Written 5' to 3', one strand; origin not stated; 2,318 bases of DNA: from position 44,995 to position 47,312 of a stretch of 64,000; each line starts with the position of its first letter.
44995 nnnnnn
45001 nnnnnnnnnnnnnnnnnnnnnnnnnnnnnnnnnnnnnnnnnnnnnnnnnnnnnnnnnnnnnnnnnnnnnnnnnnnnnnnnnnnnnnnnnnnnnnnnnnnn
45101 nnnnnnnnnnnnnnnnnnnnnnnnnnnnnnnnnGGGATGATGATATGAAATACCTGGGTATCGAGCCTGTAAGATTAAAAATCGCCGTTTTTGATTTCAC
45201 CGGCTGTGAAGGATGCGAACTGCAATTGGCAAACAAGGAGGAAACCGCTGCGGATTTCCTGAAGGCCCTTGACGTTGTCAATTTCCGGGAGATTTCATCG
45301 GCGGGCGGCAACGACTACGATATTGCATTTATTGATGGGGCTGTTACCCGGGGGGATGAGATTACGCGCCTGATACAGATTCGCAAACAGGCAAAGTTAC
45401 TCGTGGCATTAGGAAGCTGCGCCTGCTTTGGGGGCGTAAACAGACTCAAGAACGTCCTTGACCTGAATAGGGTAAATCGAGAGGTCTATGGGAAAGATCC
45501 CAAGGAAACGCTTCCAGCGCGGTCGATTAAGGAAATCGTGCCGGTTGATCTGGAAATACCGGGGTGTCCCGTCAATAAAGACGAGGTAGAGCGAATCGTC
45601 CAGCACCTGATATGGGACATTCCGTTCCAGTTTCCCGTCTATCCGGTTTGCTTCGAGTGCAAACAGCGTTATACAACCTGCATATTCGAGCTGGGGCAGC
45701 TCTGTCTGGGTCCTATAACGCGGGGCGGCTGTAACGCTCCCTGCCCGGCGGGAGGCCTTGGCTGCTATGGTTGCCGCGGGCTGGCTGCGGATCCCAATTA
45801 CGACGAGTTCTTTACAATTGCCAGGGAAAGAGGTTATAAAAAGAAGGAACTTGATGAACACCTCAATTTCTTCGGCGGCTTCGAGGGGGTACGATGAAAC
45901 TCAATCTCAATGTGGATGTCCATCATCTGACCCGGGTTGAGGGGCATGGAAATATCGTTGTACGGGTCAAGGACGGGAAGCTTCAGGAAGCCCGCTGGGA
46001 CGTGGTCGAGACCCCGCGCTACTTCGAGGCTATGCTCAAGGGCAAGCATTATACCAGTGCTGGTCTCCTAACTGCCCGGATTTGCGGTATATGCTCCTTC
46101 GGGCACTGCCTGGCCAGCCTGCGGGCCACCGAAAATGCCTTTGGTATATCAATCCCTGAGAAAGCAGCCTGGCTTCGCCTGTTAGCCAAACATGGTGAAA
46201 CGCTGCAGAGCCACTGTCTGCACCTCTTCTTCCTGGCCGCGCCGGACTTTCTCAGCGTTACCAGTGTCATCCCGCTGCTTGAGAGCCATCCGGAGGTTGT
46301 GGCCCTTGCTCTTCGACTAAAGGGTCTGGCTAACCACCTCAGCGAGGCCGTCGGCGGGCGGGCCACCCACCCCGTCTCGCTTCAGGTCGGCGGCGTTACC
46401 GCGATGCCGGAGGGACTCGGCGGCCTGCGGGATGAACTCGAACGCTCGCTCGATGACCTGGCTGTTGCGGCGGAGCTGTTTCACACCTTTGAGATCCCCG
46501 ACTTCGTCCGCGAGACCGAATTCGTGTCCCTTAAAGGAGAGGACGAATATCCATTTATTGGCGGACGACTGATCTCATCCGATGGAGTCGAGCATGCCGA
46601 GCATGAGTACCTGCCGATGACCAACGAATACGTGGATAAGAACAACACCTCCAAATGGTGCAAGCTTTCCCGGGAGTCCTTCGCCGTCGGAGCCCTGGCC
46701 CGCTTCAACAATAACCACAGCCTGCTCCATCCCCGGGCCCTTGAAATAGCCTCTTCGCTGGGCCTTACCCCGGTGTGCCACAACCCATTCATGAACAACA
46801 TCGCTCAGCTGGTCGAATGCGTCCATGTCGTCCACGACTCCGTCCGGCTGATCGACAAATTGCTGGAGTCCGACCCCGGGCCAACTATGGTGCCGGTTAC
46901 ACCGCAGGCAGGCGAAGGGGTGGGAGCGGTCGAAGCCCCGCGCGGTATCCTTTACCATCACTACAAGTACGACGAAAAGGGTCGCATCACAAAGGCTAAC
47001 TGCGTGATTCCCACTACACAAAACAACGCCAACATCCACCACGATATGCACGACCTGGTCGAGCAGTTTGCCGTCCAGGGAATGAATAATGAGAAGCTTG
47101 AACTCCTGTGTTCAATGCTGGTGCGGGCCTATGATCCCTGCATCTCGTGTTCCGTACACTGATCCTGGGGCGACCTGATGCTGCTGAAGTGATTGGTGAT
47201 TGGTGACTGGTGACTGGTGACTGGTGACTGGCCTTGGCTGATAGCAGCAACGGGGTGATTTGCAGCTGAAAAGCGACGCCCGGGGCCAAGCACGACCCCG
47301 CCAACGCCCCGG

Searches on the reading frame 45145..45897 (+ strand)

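Call 74: search_protein_families(library=pfam, proteins=[window:45145-45897:+], max_evalue=0.01)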
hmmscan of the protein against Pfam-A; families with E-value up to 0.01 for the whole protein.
window:45145-45897:+ (250 aa): 1 family
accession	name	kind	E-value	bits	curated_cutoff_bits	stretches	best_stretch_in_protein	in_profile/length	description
PF01058.29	Oxidored_q6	-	5.1e-24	84.9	27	1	21-155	1-128/128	NADH ubiquinone oxidoreductase, 20 Kd subunit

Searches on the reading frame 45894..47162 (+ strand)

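Call 5: search_protein_families(library=pfam, proteins=[window:45894-47162:+], max_evalue=0.01)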
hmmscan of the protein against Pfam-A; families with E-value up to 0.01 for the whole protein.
window:45894-47162:+ (422 aa): 1 family
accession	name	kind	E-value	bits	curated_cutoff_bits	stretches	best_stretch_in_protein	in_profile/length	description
PF00374.24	NiFeSe_Hases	-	4.4e-36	125.3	25.8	2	42-126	1-85/508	Nickel-dependent hydrogenase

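Call 6: search_protein_families(library=ncbifam, proteins=[window:45894-47162:+], max_evalue=0.01)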
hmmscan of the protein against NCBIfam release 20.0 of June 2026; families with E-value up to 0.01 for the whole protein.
window:45894-47162:+ (422 aa): 13 families
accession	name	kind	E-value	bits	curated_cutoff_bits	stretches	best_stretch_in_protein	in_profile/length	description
NF040828.1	sulfhyd_ShyA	equivalog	1.6e-74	251.3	700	1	6-422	2-411/415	NAD(P)-dependent hydrogenase/sulfhydrogenase 2 subunit alpha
NF040832.1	sulfhyd_HydA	equivalog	9.7e-69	232.5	880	1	5-422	3-422/426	NADPH-dependent hydrogenase/sulfhydrogenase 1 subunit alpha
NF033181.1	NiFeSe_hydrog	equivalog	8.5e-47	160.2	600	2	7-128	4-124/507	nickel-dependent hydrogenase large subunit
NF041785.2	VhuA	equivalog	1.3e-45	155.7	800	1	7-383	4-407/418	F420-non-reducing hydrogenase Vhu subunit A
TIGR03295.1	frhA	equivalog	4.7e-41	141.1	392.5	1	6-422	4-395/412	coenzyme F420 hydrogenase subunit alpha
NF045518.1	H2_NiFeSe_large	exception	5.2e-36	124.5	780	2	6-129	3-125/485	NiFeSe hydrogenase large subunit HysA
NF007778.0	PRK10467.1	equivalog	2.2e-27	95.6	969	2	8-126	6-123/567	hydrogenase 2 large subunit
NF007550.0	PRK10170.1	equivalog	3.6e-20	71.9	1101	2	9-124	21-136/597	Ni/Fe-hydrogenase large subunit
NF008974.0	PRK12322.1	equivalog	9.9e-07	28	522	1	3-174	7-166/366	NADH-quinone oxidoreductase subunit D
NF004739.1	PRK06075.1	equivalog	8e-06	24.9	360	1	16-125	13-121/384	NADH-quinone oxidoreductase subunit D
TIGR01962.1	NuoD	equivalog_domain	1.1e-05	24.6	459.35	1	17-175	16-163/386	NADH dehydrogenase (quinone) subunit D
NF041786.2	VhuU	equivalog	4.6e-05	23.1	70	1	398-422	4-27/45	F420-non-reducing hydrogenase selenoprotein subunit VhuU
NF040602.1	F420_dehyd_FpoD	exception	0.00018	20.7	600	1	20-188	24-178/372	F420H2 dehydrogenase subunit FpoD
